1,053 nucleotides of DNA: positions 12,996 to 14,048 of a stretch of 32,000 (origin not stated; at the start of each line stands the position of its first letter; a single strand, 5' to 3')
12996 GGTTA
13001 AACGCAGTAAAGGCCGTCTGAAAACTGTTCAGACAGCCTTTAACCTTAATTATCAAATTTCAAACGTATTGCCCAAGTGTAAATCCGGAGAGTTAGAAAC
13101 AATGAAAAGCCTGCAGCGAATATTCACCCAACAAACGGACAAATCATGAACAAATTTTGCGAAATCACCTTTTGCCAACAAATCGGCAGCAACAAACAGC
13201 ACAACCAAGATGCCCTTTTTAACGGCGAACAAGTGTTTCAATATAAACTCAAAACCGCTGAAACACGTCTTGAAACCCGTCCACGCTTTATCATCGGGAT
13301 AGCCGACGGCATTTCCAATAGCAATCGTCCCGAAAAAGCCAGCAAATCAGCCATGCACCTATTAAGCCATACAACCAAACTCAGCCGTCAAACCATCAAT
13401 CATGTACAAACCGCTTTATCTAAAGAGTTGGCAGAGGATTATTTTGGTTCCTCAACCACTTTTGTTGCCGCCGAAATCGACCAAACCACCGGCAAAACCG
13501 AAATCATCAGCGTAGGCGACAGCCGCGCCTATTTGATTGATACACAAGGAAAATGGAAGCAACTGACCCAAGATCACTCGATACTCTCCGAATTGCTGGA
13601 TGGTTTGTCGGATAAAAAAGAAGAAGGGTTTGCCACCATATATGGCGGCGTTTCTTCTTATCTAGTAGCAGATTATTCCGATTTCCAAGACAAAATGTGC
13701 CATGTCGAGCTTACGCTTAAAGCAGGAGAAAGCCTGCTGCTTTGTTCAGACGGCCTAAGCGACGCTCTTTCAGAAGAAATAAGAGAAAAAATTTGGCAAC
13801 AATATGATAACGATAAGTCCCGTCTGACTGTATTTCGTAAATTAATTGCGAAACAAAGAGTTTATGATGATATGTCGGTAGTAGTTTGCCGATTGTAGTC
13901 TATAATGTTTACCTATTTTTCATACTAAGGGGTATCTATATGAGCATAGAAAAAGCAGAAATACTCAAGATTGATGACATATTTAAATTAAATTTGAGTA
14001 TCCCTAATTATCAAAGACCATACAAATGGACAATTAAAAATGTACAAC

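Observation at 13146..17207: Low-GC, DUS-free islet with tandem DUF262 and DUF262-DUF1524 (GmrSD-like) genes behind a solo PP2C phosphatase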

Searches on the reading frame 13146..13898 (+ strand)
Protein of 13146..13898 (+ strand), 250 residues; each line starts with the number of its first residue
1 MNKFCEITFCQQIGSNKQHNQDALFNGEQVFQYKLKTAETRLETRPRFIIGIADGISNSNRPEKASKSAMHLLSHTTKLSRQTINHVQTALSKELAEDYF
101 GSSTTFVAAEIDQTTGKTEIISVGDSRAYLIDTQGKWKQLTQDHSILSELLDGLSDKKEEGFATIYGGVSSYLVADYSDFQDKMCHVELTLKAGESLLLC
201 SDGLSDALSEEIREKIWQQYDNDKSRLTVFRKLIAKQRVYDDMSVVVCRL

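Call 3: search_protein_families(library=pfam, proteins=[window:13146-13898:+], max_evalue=0.01)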
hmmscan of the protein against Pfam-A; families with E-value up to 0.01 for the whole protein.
window:13146-13898:+ (250 aa): 3 families
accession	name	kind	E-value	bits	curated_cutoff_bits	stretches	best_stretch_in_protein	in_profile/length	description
PF07228.17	SpoIIE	-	2.6e-10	41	25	2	69-146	29-104/192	Stage II sporulation protein E (SpoIIE)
PF13672.11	PP2C_2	-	1.3e-08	35.1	24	1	72-211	64-181/209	Protein phosphatase 2C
PF00481.26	PP2C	-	1.9e-06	28.2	20.3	1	58-146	61-142/255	Protein phosphatase 2C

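Call 4: search_protein_families(library=padloc, proteins=[window:13146-13898:+], max_evalue=0.01)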
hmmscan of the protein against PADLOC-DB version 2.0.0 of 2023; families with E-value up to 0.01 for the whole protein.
window:13146-13898:+ (250 aa): 2 families
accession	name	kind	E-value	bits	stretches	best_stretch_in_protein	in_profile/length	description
PDLC04519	PDC-M21C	-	0.00093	16.8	1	80-233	65-206/224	-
PDLC02222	PP2C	-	0.0016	15.8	1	100-141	92-133/242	-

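Call 5: search_protein_families(library=ncbifam, proteins=[window:13146-13898:+], max_evalue=0.01)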
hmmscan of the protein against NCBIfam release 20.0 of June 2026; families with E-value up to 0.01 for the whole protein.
window:13146-13898:+ (250 aa): 2 families
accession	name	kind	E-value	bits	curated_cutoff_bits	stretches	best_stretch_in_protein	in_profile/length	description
NF033484.1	Stp1_PP2C_phos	equivalog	5.7e-21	75.1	230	1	12-248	3-231/232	Stp1/IreP family PP2C-type Ser/Thr phosphatase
NF011149.0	PRK14559.1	equivalog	1.4e-07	30.7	374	1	103-146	482-523/642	serine/threonine phosphatase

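Call 11: find_homologous_proteins(query=window:13146-13898:+)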
Query window:13146-13898:+ (250 aa): 1109 proteins with E <= 0.001 among 2472 candidates; the best 120 are listed.
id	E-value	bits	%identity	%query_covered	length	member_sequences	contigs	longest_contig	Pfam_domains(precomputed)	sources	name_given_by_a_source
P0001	4.4e-153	525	95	100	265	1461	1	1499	PF13672.12,PF00481.27,PF07228.18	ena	-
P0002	2.6e-152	523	94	100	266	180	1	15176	PF13672.12,PF00481.27,PF07228.18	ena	-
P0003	7.5e-152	521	94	100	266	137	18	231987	PF13672.12,PF00481.27,PF07228.18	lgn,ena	-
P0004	3.6e-124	431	90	88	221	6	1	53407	PF13672.12,PF00481.27,PF07228.18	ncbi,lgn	ncbi:TPA: PP2C family serine/threonine-protein phosphatase [Neisseria subflava]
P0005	2.1e-123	428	77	99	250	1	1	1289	PF13672.12,PF07228.18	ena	-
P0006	3.0e-123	428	77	99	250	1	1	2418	PF13672.12,PF07228.18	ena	-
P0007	4.4e-123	427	77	99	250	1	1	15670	PF13672.12,PF07228.18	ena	-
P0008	5.6e-123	427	76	100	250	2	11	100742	PF13672.12,PF07228.18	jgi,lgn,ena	jgi:raw score 8.53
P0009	5.7e-123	427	78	99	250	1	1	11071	PF13672.12,PF07228.18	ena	-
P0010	5.9e-123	427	78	100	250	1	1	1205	PF13672.12,PF07228.18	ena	-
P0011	1.1e-122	426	77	99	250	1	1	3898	PF13672.12,PF07228.18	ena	-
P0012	1.3e-122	425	77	99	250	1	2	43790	PF13672.12,PF07228.18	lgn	-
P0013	1.5e-122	425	77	99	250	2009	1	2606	PF13672.12,PF00481.27,PF07228.18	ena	-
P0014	1.6e-122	425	78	99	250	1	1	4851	PF13672.12,PF07228.18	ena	-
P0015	2.0e-122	425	78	100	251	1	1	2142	PF13672.12,PF07228.18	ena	-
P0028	4.0e-122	424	76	99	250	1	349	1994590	PF13672.12,PF07228.18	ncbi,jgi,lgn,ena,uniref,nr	ncbi:SpoIIE family protein phosphatase [Haemophilus parainfluenzae]|uniref:PP2C family protein-serin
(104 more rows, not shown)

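Call 13: find_encoding_contigs(protein=P0028, flank=8000, max_places=6)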
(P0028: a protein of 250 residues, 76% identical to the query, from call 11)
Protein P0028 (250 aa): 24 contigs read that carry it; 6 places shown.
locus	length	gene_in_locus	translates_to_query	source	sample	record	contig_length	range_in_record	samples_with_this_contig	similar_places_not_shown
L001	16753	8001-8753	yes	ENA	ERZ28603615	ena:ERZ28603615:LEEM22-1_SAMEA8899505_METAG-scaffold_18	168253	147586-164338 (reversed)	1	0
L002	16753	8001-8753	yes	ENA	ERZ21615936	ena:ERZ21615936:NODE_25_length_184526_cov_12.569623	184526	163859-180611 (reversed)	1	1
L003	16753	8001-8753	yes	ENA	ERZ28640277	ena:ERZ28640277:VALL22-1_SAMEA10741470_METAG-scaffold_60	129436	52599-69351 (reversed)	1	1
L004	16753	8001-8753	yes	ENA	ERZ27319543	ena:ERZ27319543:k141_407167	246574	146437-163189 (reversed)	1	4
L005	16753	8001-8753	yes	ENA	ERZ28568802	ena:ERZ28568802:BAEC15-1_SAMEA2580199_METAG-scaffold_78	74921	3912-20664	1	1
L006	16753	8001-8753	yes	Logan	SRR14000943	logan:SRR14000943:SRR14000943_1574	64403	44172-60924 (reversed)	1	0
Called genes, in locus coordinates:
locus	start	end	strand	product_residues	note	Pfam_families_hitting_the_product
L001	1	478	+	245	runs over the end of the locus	PF00005:ABC_tran, PF02463:SMC_N, PF13304:AAA_21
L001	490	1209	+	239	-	PF00497:SBP_bac_3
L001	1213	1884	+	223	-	PF00528:BPD_transp_1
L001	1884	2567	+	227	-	PF00528:BPD_transp_1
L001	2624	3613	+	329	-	PF13280:WYL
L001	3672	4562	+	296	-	PF06941:NT5C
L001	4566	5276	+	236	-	PF02146:SIR2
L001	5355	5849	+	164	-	PF04664:OGFr_N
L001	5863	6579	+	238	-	-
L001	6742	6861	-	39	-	-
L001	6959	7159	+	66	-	PF09397:FtsK_gamma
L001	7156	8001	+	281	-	PF02146:SIR2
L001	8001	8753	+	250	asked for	PF13672:PP2C_2 (weak), PF07228:SpoIIE (faint)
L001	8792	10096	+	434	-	PF03235:GmrSD_N, PF25202:DUF7834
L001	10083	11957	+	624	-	PF03235:GmrSD_N, PF07510:GmrSD_C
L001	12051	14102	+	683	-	PF13191:AAA_16 (faint), PF13401:AAA_22 (faint), PF05496:RuvB_N (faint), PF00004:AAA, PF00910:RNA_helicase (faint), PF07728:AAA_5 (faint), PF13479:AAA_24 (weak), PF00004:AAA, +3 more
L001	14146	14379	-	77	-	PF12773:DZR (weak), PF13248:Zn_ribbon_3 (weak), PF10571:UPF0547, PF13240:Zn_Ribbon_1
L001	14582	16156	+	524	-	PF02554:CstA, PF27396:HI_1128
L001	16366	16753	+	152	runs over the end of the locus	PF02381:MraZ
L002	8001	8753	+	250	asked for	PF13672:PP2C_2 (weak), PF07228:SpoIIE (faint)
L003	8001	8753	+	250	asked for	PF13672:PP2C_2 (weak), PF07228:SpoIIE (faint)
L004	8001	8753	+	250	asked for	PF13672:PP2C_2 (weak), PF07228:SpoIIE (faint)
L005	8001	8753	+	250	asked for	PF13672:PP2C_2 (weak), PF07228:SpoIIE (faint)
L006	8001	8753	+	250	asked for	PF13672:PP2C_2 (weak), PF07228:SpoIIE (faint)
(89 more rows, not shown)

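Call 14: find_encoding_contigs(protein=P0003, flank=8000, max_places=8)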
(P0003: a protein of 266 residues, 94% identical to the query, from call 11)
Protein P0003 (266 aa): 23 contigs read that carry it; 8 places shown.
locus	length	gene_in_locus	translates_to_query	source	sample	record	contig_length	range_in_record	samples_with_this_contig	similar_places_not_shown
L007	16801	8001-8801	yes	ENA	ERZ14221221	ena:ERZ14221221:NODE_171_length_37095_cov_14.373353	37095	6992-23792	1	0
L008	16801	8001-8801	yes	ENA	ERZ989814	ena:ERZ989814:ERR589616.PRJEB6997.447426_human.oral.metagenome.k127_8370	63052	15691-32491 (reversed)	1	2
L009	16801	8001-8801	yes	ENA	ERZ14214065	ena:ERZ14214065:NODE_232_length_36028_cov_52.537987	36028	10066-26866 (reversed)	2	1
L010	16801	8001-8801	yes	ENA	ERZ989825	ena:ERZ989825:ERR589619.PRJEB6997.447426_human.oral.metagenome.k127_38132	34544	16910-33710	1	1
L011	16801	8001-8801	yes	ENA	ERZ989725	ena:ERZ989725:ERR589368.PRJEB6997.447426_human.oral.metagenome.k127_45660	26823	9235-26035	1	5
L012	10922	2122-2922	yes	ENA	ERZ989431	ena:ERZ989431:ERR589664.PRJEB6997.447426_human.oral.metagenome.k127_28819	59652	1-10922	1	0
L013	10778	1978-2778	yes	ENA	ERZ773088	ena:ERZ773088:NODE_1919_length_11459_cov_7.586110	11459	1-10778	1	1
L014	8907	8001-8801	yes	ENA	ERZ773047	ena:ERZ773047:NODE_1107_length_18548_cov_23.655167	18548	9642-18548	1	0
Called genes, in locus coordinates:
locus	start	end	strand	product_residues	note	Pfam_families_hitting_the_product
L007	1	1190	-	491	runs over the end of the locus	-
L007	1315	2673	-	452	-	PF01938:TRAM, PF05958:tRNA_U5-meth_tr, PF02475:TRM5-TYW2_MTfase (weak), PF13649:Methyltransf_25 (weak), PF13847:Methyltransf_31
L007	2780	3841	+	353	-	PF03734:YkuD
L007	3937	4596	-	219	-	PF06508:QueC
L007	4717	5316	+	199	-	PF01066:CDP-OH_P_transf (weak)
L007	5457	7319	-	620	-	PF18967:PycTM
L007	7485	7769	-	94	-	PF13670:PepSY_2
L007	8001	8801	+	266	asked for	PF00481:PP2C (faint), PF13672:PP2C_2, PF07228:SpoIIE (faint)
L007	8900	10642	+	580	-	PF00561:Abhydrolase_1, PF12146:Hydrolase_4, PF12697:Abhydrolase_6, PF12147:Methyltransf_20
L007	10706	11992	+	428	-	PF14378:PAP2_3 (weak), PF01569:PAP2 (weak), PF00782:DSPc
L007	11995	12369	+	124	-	-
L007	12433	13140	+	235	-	PF01553:Acyltransferase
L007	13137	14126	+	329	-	PF01148:CTP_transf_1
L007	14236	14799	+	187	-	PF09997:DUF2238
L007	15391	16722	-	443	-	PF14715:FixP_N, PF00034:Cytochrom_C, PF13442:Cytochrome_CBB3, PF00034:Cytochrom_C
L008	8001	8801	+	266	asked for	PF00481:PP2C (faint), PF13672:PP2C_2, PF07228:SpoIIE (faint)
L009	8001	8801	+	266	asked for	PF00481:PP2C (faint), PF13672:PP2C_2, PF07228:SpoIIE (faint)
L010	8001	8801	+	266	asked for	PF00481:PP2C (faint), PF13672:PP2C_2, PF07228:SpoIIE (faint)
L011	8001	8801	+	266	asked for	PF00481:PP2C (faint), PF13672:PP2C_2, PF07228:SpoIIE (faint)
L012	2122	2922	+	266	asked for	PF00481:PP2C (faint), PF13672:PP2C_2, PF07228:SpoIIE (faint)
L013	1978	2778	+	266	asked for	PF00481:PP2C (faint), PF13672:PP2C_2, PF07228:SpoIIE (faint)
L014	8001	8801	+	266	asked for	PF00481:PP2C (faint), PF13672:PP2C_2, PF07228:SpoIIE (faint)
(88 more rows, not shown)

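Call 32: search_protein_families(library=pfam, proteins=[L001:6959-7159:+, L001:7156-8001:+, L001:12051-14102:+], max_evalue=0.01)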
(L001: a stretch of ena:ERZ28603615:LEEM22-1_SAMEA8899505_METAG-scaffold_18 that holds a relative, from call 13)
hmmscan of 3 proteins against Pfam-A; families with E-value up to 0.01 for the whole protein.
L001:6959-7159:+ (66 aa): 2 families
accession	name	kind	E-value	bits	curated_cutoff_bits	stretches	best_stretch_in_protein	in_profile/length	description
PF09397.16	FtsK_gamma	-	2e-21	75.9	30.6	1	9-66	3-61/63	Ftsk gamma domain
PF03297.21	Ribosomal_S25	-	0.00057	20.5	28.8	1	10-64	41-95/101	S25 ribosomal protein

L001:7156-8001:+ (281 aa): 1 family
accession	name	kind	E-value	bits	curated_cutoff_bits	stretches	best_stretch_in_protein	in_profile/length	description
PF02146.23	SIR2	-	2.6e-19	70.3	24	1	23-195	1-158/180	Sir2 family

L001:12051-14102:+ (683 aa): 28 families (the best 25 are shown)
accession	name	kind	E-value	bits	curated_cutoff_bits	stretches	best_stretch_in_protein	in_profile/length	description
PF00004.35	AAA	-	2.8e-41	141.5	21.2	2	478-600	1-130/131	ATPase family associated with various cellular activities (AAA)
PF13479.12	AAA_24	-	3.6e-10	40.4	27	1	243-320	2-81/195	AAA domain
PF13401.12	AAA_22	-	6.7e-09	36.6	27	1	474-527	4-54/130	AAA domain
PF13191.12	AAA_16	-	1.9e-07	32.2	32.6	0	234-270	13-51/167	AAA ATPase domain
PF05496.18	RuvB_N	-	4.2e-07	30.3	27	0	216-273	6-63/159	Holliday junction DNA helicase RuvB P-loop domain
PF13238.12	AAA_18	-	7.3e-07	30.1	29.4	1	246-297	1-41/128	AAA domain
PF13173.12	AAA_14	-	7.6e-07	29.6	27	1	246-316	5-75/129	AAA domain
PF13521.12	AAA_28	-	1.1e-06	29.5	27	0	477-526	1-50/164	AAA domain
PF07728.20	AAA_5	-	4.6e-06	27.1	22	0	245-277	1-31/139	AAA domain (dynein-related subfamily)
PF00910.28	RNA_helicase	-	1.9e-05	25.5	21.5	0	478-503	1-26/105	RNA helicase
PF05729.18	NACHT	-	3.9e-05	24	26.7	0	478-499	3-24/167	NACHT domain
PF20720.3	nSTAND3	-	4.4e-05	23.7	27.2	0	474-528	16-62/155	Novel STAND NTPase 3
PF06068.19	TIP49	-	8.8e-05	22.3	23.8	0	476-529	50-105/347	TIP49 P-loop domain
PF24883.2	NPHP3_N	-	0.00014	22.6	24.8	0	472-515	19-57/164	Nephrocystin 3, N-terminal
PF13671.12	AAA_33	-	0.0002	22.1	27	0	480-504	4-28/143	AAA domain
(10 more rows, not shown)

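Call 35: search_protein_families(library=padloc, proteins=[L001:6959-7159:+, L001:7156-8001:+, L001:8001-8753:+, L001:12051-14102:+, L001:3672-4562:+, L001:4566-5276:+, L001:2624-3613:+], max_evalue=0.001)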
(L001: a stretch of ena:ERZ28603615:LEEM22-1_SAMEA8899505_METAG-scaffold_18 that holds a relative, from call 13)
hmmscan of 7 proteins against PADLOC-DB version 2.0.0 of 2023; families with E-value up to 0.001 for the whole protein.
L001:6959-7159:+ (66 aa): 0 families

L001:7156-8001:+ (281 aa): 0 families

L001:8001-8753:+ (250 aa): 2 families
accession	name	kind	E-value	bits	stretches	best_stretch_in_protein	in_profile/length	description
PDLC04519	PDC-M21C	-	0.00012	19.7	1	81-233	66-206/224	-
PDLC02222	PP2C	-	0.00051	17.5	1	100-143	92-135/242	-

L001:12051-14102:+ (683 aa): 10 families
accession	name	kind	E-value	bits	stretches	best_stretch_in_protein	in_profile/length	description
PDLC02196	IetA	-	2.6e-32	110.7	1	474-614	121-264/374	-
PDLC02195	IetA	-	1.7e-30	104.6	2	478-619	140-284/395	-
PDLC04232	IetA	-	8e-27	92.5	1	475-617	116-261/330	-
PDLC04231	IetA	-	8.2e-19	66.4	1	475-600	117-245/262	-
PDLC00915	TRIP13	-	3.7e-12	44.3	1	476-598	64-207/302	TRIP13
PDLC00914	TRIP13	-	1.5e-11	42.4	1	480-613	76-229/302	TRIP13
PDLC03838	DolB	-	1e-07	29.6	1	233-314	156-240/375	-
PDLC04140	mad8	-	2.7e-06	25.2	1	241-301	25-75/314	mads_8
PDLC01515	Csx3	-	0.00048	17.8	0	240-283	3-50/183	"CAS-I,CAS-III; associated"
PDLC04791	PDC-S01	-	0.00071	16.4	0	463-562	7-109/395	-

L001:3672-4562:+ (296 aa): 0 families

L001:4566-5276:+ (236 aa): 0 families

L001:2624-3613:+ (329 aa): 2 families
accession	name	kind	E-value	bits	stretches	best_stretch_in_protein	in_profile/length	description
PDLC01652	WYL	-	2.4e-16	58.5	1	157-317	9-142/162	"CAS-I,CAS-II,CAS-III,CAS-IV,CAS-V,CAS-VI; associated_signaling"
PDLC01457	WYL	-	7.4e-12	43.3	1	23-316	7-220/229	"CAS-I,CAS-II,CAS-III,CAS-IV,CAS-V,CAS-VI; associated_signaling"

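Call 42: search_protein_representatives(protein=window:13146-13898:+)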
Query: 250 residues. Proteins with E-value up to 0.001 (for the whole library): 5231; up to 1e-10: 122; up to 1e-30: 14. The best 150 are listed.
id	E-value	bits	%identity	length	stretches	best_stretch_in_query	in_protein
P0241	5.4e-82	290.9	53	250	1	1-248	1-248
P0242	2.6e-70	252.7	78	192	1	1-151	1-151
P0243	3.0e-58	213.2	45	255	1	5-249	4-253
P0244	5.7e-57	209.0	45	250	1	6-248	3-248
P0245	2.2e-53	197.3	43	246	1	6-249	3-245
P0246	2.9e-52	193.6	70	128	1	123-250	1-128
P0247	1.0e-50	188.6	75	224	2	1-115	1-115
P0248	3.9e-41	157.2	41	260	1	7-229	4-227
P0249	5.3e-36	140.4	34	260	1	3-249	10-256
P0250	8.1e-34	133.3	35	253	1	6-247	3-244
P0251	1.7e-32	129.0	37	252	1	6-236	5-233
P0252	8.2e-32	126.7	35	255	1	6-248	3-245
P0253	1.4e-31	126.0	45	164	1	94-247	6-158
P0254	7.7e-31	123.6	37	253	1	6-247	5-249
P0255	3.7e-29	118.1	54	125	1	52-171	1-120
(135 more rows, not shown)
